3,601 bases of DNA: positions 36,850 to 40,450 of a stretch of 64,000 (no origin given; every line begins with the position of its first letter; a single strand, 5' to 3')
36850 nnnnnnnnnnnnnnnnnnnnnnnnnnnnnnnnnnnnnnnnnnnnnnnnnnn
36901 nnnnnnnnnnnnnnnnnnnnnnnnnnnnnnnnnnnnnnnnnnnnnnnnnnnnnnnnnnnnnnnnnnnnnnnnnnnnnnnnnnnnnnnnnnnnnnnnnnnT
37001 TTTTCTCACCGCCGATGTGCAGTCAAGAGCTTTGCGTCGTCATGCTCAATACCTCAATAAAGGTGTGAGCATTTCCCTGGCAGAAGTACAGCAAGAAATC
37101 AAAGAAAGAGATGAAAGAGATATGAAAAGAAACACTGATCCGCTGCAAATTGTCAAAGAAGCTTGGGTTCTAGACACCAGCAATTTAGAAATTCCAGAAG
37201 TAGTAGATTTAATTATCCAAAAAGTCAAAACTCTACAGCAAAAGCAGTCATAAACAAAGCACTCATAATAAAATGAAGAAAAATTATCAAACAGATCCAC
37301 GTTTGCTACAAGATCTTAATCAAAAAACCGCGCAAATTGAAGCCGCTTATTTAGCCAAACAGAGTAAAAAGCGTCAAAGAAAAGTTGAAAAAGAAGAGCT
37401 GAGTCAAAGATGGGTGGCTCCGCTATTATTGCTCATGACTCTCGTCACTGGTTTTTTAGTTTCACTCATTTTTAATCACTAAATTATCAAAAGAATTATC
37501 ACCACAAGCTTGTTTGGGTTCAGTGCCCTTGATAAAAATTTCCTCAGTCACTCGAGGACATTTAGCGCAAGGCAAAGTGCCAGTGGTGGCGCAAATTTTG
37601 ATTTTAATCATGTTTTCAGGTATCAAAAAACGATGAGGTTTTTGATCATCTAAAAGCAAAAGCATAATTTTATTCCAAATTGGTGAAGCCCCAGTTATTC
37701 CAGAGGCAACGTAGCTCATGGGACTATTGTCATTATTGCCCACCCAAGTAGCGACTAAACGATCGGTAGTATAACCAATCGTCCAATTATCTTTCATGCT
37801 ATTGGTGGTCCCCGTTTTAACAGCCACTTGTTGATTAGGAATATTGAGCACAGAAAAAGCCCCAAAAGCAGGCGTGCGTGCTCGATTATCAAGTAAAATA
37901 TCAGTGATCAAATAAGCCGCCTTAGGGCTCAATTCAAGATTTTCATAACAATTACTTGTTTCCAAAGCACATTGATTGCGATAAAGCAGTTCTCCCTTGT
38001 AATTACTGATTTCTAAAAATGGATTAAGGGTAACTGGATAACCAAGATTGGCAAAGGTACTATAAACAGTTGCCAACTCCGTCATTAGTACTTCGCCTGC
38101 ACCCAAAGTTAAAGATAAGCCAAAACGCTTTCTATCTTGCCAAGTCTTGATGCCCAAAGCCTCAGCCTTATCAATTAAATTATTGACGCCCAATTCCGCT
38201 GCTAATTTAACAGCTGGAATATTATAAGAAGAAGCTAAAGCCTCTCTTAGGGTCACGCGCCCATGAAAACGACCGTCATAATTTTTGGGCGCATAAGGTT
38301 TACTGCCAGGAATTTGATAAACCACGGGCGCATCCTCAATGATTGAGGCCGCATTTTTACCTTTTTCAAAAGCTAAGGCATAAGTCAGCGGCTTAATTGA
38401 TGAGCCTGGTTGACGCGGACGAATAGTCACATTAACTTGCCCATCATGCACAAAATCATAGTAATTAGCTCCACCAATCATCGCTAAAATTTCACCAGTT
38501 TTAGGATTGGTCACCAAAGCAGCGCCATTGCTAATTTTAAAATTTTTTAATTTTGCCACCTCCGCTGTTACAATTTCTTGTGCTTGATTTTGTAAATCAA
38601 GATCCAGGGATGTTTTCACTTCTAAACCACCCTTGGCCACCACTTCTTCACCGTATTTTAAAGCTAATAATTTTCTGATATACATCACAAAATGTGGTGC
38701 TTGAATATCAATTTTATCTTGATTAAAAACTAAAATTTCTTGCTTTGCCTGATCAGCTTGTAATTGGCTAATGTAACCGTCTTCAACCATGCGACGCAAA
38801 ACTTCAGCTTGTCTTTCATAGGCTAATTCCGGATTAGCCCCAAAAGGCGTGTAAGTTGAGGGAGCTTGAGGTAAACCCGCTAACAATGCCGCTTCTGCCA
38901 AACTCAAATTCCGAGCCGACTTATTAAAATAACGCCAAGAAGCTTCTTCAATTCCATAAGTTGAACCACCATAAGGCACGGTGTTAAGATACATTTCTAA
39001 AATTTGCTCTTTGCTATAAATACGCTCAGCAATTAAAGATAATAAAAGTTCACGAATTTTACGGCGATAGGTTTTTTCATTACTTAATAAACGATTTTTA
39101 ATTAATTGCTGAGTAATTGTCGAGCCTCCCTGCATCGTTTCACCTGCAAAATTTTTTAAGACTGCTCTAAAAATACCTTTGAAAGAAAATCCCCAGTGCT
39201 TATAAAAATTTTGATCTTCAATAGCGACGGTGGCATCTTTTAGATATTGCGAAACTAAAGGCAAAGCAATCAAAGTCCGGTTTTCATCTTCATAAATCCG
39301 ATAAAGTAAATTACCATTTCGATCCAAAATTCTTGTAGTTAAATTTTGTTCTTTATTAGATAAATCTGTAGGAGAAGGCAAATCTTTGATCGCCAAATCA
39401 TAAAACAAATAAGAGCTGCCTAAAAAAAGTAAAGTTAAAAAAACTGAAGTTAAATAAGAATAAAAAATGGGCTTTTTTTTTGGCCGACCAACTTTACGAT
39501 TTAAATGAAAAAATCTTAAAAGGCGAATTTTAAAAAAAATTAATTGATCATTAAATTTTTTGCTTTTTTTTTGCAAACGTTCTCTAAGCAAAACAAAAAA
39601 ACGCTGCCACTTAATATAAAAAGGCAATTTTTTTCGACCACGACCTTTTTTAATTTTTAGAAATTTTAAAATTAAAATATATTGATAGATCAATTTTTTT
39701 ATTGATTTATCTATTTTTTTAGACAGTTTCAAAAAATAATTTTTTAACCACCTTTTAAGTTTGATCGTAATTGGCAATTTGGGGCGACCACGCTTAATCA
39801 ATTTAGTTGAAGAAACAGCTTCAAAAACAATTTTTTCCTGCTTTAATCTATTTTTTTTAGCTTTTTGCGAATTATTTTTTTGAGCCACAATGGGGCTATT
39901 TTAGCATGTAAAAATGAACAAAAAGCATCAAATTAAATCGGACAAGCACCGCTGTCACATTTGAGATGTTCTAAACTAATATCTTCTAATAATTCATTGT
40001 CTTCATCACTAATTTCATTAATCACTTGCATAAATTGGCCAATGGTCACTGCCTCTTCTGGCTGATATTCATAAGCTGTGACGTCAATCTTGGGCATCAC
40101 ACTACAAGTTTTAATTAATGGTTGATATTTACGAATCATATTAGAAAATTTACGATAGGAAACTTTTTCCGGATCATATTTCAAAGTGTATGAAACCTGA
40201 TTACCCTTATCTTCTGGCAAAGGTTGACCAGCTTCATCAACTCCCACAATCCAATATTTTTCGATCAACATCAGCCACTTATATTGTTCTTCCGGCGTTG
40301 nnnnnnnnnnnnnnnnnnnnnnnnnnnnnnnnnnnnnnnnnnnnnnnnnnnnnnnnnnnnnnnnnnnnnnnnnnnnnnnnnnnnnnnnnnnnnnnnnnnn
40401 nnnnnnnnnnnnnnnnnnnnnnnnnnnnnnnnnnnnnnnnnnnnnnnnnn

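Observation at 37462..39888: PBP1A with a 150-aa lysine/arginine-rich cytoplasmic tail carrying three GRPK (AT-hook-like) repeats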

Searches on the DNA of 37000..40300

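Call 55: search_rna_families(source=window, start=37000, end=40300, threshold=evalue, max_evalue=1)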
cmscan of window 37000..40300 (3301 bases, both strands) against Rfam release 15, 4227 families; matches with E-value up to 1: 0.
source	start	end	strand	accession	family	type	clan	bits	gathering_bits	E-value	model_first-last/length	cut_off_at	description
